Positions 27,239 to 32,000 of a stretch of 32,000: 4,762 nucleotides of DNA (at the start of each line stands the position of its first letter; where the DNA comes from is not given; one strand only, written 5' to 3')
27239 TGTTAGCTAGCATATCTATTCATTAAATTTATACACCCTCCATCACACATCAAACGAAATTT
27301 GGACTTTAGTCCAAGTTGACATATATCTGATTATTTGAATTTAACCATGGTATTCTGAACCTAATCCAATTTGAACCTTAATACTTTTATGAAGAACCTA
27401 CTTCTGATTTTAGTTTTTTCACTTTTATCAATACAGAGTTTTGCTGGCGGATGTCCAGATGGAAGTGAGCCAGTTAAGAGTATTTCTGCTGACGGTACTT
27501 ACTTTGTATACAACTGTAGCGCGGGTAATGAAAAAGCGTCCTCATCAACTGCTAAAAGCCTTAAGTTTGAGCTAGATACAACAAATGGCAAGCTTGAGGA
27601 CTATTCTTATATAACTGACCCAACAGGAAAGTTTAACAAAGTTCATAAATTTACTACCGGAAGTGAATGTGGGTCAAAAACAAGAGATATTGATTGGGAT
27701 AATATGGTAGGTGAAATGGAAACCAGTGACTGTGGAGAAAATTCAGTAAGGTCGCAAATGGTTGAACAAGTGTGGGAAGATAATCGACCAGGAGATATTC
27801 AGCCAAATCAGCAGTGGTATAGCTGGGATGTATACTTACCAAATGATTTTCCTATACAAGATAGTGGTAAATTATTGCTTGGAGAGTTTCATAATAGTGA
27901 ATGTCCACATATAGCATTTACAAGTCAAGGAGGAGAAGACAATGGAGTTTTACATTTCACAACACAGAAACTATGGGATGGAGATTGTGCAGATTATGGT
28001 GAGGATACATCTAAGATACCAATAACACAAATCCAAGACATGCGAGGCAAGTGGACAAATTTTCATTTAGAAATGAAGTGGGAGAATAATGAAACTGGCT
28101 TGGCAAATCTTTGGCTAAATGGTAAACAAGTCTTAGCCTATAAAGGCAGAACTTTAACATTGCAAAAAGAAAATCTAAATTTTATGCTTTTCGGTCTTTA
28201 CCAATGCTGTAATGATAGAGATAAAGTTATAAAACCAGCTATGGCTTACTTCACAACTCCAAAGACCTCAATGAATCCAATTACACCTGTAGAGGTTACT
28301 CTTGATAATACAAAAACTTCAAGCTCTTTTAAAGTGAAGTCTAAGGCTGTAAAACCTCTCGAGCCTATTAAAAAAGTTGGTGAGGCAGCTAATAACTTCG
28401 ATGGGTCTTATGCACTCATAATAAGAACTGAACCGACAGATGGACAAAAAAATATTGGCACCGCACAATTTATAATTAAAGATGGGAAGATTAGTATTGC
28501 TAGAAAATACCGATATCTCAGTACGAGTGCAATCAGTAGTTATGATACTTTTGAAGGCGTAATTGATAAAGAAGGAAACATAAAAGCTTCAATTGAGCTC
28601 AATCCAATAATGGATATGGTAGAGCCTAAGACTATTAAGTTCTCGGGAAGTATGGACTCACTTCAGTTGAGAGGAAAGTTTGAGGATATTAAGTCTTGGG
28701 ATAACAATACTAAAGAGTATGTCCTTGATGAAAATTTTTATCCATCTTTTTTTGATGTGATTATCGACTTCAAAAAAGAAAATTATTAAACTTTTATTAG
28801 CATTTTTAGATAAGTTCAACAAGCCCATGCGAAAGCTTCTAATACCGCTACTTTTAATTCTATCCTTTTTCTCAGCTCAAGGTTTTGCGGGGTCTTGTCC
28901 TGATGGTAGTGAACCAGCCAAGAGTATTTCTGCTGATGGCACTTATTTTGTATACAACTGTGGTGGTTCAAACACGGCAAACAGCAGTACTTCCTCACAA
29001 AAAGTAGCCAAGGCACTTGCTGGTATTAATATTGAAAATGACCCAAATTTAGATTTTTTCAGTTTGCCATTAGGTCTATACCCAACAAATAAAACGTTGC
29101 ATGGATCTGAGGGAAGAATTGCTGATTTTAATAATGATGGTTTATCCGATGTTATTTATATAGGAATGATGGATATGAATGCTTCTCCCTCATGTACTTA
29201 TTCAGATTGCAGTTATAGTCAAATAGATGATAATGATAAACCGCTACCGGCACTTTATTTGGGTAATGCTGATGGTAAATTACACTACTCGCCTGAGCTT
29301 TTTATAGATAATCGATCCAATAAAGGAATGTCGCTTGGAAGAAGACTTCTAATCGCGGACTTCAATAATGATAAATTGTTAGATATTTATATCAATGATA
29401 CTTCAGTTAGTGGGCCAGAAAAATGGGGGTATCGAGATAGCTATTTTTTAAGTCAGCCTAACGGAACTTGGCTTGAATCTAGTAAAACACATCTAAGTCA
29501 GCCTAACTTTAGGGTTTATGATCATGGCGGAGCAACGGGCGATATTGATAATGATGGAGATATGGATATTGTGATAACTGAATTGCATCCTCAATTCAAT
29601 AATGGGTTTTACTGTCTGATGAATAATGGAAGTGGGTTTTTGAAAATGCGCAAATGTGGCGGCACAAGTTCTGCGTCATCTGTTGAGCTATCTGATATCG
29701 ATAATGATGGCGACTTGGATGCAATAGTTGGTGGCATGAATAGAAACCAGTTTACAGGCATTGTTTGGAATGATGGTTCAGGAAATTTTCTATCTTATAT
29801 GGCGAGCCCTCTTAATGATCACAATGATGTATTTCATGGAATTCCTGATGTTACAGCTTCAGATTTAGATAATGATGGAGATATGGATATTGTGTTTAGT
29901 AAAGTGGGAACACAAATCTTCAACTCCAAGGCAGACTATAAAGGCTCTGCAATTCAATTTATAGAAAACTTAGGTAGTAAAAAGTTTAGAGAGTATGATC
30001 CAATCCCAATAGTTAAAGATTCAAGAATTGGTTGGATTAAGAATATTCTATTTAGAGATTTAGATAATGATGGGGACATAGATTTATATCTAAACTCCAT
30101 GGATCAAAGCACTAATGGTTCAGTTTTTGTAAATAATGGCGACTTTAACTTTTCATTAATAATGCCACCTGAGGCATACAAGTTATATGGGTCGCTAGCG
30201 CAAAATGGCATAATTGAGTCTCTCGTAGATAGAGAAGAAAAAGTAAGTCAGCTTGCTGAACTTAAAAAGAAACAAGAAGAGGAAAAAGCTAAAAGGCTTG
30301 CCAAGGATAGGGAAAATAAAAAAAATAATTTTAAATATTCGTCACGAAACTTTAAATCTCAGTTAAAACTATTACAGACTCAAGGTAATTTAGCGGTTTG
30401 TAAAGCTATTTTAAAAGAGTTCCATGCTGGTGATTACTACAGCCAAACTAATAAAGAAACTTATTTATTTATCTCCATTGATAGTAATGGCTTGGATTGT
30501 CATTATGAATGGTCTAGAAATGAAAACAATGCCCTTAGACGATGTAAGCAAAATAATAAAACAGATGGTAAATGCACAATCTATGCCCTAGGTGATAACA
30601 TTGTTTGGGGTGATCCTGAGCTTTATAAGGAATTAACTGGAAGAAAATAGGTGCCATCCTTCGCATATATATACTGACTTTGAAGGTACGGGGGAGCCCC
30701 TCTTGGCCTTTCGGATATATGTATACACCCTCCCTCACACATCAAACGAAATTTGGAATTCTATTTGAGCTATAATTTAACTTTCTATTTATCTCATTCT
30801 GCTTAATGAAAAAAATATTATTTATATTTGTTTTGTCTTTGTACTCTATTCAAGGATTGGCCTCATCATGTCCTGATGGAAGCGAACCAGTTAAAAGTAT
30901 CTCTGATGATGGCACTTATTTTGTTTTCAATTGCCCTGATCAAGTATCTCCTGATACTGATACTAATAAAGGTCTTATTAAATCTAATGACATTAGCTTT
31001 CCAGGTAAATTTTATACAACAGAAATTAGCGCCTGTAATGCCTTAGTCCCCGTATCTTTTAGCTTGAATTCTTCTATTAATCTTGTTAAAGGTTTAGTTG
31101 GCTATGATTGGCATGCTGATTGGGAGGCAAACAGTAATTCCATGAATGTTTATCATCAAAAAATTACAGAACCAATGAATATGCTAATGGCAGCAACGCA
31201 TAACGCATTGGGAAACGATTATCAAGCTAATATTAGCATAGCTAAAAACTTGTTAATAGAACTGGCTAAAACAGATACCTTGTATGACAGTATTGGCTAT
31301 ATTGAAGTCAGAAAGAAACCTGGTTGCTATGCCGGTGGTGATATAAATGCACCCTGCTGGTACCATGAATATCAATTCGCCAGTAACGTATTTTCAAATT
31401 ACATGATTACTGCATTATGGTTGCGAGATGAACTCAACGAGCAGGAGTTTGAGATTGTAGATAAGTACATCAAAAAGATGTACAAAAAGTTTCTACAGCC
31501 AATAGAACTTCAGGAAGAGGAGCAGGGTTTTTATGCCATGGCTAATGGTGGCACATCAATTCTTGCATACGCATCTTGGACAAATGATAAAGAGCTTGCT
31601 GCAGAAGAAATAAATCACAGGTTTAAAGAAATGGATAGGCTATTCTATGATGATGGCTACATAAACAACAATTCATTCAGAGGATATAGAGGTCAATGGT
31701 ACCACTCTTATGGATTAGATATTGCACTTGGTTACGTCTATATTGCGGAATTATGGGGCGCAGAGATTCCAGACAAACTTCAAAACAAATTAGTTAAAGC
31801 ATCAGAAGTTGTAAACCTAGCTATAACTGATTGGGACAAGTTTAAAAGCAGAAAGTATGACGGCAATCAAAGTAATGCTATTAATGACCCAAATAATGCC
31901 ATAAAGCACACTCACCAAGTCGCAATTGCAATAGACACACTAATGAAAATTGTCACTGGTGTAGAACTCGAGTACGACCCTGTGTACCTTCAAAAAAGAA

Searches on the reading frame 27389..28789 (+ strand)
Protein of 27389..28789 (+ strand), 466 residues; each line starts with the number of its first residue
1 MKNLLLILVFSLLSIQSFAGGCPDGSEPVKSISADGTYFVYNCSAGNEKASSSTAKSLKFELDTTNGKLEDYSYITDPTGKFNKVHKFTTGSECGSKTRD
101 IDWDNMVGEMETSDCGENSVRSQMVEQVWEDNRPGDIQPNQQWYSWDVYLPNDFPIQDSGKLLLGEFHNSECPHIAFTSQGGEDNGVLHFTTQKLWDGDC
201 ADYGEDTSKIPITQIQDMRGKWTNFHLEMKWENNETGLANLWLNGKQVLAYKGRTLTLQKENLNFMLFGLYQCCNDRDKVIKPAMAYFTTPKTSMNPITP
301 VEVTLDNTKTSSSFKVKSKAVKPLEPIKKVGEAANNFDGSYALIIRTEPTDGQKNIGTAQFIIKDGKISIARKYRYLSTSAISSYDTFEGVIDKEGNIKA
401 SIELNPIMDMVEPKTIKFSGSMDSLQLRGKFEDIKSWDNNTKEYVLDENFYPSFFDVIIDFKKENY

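Call 10: search_protein_families(library=pfam, proteins=[window:27389-28789:+], max_evalue=0.01)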
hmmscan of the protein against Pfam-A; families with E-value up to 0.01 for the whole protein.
window:27389-28789:+ (466 aa): 1 family
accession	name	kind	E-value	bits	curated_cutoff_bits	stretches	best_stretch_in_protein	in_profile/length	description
PF14099.13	Polysacc_lyase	-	2.3e-18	67.3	29.9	1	97-273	36-196/210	Polysaccharide lyase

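Call 11: search_protein_families(library=ncbifam, proteins=[window:27389-28789:+], max_evalue=0.01)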
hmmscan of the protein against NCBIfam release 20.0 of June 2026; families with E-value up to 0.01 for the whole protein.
window:27389-28789:+ (466 aa): 0 families

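Call 81: predict_structure(alignment_id=A5)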
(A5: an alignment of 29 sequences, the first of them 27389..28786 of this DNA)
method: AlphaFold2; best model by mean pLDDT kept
length: 466 residues; sequences in the alignment: 29
mean_pLDDT: 68.0   pTM: 0.54
mean pLDDT of the five models: 68.0, 63.0, 63.0, 62.5, 61.6
residues with pLDDT >= 90: 101; 70-90: 110; 50-70: 168; < 50: 87
segments of 3 or more residues with pLDDT < 50: 12-21, 44-53, 134-136, 299-335, 374-384, 463-466
pLDDT, mean of each block of 10 residues (from residue 1): 56 44 61 57 44 58 82 92 93 72 58 78 80 56 93 92 85 87 88 77 76 95 95 89 92 80 82 87 95 70 26 24 30 49 55 54 66 45 49 61 57 58 53 71 77 54 42
secondary structure, 60 per line:
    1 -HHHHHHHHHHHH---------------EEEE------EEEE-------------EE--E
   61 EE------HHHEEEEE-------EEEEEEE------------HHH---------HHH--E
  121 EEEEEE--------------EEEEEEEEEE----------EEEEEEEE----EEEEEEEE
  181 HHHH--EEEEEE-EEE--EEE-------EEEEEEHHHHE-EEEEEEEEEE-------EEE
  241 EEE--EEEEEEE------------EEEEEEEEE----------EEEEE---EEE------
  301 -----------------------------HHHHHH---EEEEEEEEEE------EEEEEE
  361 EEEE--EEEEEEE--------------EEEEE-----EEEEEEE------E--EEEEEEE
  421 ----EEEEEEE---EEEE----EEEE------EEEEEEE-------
elements in order: H2-13 E29-32 E39-42 E60-62 E72-76 E84-90 E120-126 E141-150 E161-168 E173-180 H181-184 E187-192 E194-196 E199-201 E209-214 H215-218 E221-230 E238-243 E246-252 E265-273 E284-288 E292-294 H330-335 E339-348 E355-364 E367-373 E388-392 E398-404 E414-420 E425-431 E435-438 E443-446 E453-459

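Call 83: fold_search(model_id=the predicted structure, library=pdb)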
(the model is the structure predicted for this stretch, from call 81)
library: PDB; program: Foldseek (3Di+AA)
matches with E <= 10: 1069; with E <= 0.001: 120
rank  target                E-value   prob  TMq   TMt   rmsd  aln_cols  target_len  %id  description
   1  2zzj                  1.3e-09  1.00  0.35  0.64   6.1       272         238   14  Crystal structure of endo-beta-1,4-glucuronan lyase from fungus Trichoderma reesei (released 2009-05-05)
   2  3r4u_A                2.9e-07  1.00  0.26  0.29  19.6       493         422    8  Cell entry of botulinum neurotoxin type C is dependent upon interaction with two ganglioside molecules (released 2011-06-08)
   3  2zab_A                3.2e-07  1.00  0.31  0.58   4.7       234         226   15  Crystal Structure of Family 7 Alginate Lyase A1-II' Y284F in Cmplex with Product (GGG) (released 2008-05-27)
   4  2zac_A                4.1e-07  1.00  0.31  0.58   4.7       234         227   15  Crystal Structure of Family 7 Alginate Lyase A1-II' Y284F in Complex with Product (MMG) (released 2008-05-27)
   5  3imn                  5.8e-07  1.00  0.36  0.45   5.9       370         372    9  Crystal structure of heparin lyase I from Bacteroides thetaiotaomicron (released 2009-09-29)
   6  2za9                  6.7e-07  1.00  0.32  0.59   5.0       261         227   13  Crystal Structure of Alginate lyase A1-II' N141C/N199C (released 2008-05-27)
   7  3obr                  9.8e-07  1.00  0.25  0.28  19.9       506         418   10  Crystal structure of Botulinum neurotoxin serotype D binding domain (released 2010-09-08)
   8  2cws                  1.1e-06  1.00  0.30  0.56   4.7       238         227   14  Crystal structure at 1.0 A of alginate lyase A1-II', a member of polysaccharide lyase family-7 (released 2005-11-15)
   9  2z42                  1.3e-06  1.00  0.30  0.54   5.0       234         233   14  Crystal Structure of Family 7 Alginate Lyase A1-II' from Sphingomonas sp. A1 (released 2008-05-27)
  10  6es1_A                1.4e-06  1.00  0.24  0.26  18.4       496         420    9  Crystal structure of the binding domain from botulinum neurotoxin A2 bound to extracellular domain of human receptor S (released 2018-04-25)
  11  8q29_A                1.4e-06  1.00  0.26  0.47   8.8       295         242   12  TtX122A - A domain of unknown function from the Teredinibacter turnerae protein TERTU_3803 (released 2024-03-13)
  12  3w9a_A                1.8e-06  1.00  0.31  0.56   6.4       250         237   13  Crystal structure of the catalytic domain of the glycoside hydrolase family 131 protein from Coprinopsis cinerea (released 2013-05-22)
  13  8bzk                  1.9e-06  1.00  0.30  0.57   4.5       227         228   11  Crystal structure of Paradendryphiella salina PL7C alginate lyase with sulphate bound in the active site (released 2023-12-27)
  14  6kzk_A                2.1e-06  1.00  0.28  0.50   5.6       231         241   13  Structure of alginate lyase Aly36B mutant K143A/M171A in complex with alginate trisaccharide (released 2020-09-23)
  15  8q28_B                2.1e-06  1.00  0.27  0.48   8.1       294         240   12  Se-Met labelled TtX122A - A domain of unknown function from the Teredinibacter turnerae protein TERTU_3803 (released 2024-03-13)
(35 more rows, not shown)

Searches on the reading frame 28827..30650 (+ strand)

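Call 10: search_protein_families(library=pfam, proteins=[window:28827-30650:+], max_evalue=0.01)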
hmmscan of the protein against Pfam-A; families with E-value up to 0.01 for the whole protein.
window:28827-30650:+ (607 aa): 2 families
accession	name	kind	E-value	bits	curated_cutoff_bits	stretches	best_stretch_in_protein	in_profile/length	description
PF13517.12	FG-GAP_3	-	4.4e-26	91.7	26.9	6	290-356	1-60/61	FG-GAP-like repeat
PF01839.29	FG-GAP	-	6.3e-09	36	22.1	0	235-251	5-21/37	FG-GAP repeat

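Call 11: search_protein_families(library=ncbifam, proteins=[window:28827-30650:+], max_evalue=0.01)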
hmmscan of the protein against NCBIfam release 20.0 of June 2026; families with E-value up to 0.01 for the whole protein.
window:28827-30650:+ (607 aa): 1 family
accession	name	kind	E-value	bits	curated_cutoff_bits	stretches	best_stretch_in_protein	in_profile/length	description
NF040734.1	CC-COOH_SaoC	equivalog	0.0021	17.8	80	1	237-308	52-123/148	Cys-Cys-COOH (seleno)protein SaoC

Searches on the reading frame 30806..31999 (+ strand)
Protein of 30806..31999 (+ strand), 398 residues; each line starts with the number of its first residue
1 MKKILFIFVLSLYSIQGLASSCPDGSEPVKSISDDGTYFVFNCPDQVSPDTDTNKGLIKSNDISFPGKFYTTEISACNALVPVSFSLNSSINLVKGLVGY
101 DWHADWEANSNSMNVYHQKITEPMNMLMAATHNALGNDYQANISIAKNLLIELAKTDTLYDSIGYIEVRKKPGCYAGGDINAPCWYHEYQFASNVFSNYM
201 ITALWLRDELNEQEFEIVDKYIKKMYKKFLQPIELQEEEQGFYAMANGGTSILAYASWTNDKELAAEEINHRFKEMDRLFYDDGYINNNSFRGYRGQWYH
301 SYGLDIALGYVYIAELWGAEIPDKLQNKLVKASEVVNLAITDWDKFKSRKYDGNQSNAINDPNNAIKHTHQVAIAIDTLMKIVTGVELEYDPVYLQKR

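Call 10: search_protein_families(library=pfam, proteins=[window:30806-31999:+], max_evalue=0.01)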
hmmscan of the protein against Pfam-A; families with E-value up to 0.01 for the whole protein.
window:30806-31999:+ (398 aa): 1 family
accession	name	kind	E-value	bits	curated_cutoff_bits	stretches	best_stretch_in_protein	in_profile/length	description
PF05426.18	Alginate_lyase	-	0.00056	19.9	22.2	1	249-332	175-261/275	Alginate lyase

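Call 11: search_protein_families(library=ncbifam, proteins=[window:30806-31999:+], max_evalue=0.01)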
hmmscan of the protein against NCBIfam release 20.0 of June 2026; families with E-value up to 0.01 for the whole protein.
window:30806-31999:+ (398 aa): 0 families
